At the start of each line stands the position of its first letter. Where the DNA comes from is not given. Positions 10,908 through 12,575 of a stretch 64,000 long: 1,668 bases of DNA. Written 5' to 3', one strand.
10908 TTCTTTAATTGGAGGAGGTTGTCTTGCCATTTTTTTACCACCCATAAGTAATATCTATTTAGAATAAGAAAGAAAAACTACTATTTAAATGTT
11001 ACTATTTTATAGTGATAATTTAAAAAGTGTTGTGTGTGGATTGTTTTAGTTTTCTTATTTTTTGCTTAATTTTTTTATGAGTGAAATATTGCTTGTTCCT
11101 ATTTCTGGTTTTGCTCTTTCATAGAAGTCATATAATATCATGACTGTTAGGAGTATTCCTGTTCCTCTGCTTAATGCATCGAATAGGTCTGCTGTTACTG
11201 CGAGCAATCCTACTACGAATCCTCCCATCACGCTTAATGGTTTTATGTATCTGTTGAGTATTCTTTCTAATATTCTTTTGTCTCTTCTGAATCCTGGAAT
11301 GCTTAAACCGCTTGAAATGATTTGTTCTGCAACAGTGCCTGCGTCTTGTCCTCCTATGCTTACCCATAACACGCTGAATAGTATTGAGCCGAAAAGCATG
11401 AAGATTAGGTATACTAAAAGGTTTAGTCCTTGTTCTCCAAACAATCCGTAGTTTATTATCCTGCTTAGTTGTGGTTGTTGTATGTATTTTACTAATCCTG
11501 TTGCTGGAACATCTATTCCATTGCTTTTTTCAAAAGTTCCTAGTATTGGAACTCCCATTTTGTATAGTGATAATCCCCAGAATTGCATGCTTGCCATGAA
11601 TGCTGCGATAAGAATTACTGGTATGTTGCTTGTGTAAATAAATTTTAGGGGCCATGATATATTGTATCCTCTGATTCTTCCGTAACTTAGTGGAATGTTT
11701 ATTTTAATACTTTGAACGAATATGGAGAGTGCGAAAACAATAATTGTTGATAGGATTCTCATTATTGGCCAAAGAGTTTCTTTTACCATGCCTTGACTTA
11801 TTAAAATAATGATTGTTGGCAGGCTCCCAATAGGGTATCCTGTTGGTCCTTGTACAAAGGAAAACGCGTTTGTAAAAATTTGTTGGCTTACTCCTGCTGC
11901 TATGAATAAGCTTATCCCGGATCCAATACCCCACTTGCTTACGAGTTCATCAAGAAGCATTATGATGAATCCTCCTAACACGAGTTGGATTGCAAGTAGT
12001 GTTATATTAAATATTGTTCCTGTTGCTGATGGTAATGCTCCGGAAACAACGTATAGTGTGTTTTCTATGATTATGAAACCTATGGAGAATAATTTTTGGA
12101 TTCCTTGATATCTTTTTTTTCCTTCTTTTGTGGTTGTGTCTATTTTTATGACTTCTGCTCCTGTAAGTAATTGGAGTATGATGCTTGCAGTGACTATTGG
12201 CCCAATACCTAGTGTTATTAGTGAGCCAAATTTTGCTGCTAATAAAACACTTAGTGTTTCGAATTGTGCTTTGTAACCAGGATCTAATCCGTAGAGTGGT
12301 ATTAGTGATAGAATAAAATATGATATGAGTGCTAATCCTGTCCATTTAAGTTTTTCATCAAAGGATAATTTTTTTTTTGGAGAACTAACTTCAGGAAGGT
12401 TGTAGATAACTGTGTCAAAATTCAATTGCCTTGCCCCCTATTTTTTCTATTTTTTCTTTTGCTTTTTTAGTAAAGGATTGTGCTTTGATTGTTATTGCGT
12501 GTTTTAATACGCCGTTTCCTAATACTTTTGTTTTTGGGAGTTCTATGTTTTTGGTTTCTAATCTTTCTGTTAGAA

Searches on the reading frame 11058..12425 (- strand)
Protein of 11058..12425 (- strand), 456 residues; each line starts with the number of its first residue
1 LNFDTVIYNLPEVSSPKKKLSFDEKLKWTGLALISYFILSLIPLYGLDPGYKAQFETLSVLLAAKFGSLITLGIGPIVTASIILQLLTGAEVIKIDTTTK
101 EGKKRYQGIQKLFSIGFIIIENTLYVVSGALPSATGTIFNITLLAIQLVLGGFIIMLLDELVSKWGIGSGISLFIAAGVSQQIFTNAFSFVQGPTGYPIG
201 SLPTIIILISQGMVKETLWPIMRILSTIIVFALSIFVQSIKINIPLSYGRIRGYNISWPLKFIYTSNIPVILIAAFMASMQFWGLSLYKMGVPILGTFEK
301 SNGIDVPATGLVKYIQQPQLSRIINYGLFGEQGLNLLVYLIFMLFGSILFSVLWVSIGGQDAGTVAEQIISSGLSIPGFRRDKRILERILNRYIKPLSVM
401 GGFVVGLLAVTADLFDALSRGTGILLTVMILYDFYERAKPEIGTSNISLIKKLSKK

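Call 87: search_protein_families(library=pfam, proteins=[window:11058-12425:-], max_evalue=0.00001)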
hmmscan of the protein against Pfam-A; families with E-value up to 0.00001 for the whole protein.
window:11058-12425:- (456 aa): 2 families
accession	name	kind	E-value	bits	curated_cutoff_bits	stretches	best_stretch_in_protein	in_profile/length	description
PF00344.25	SecY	-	5.3e-63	213.6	32.2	1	68-435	1-306/306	SecY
PF10559.14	Plug_translocon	-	6.7e-06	26.2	22.1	0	36-67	3-35/35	Plug domain of Sec61p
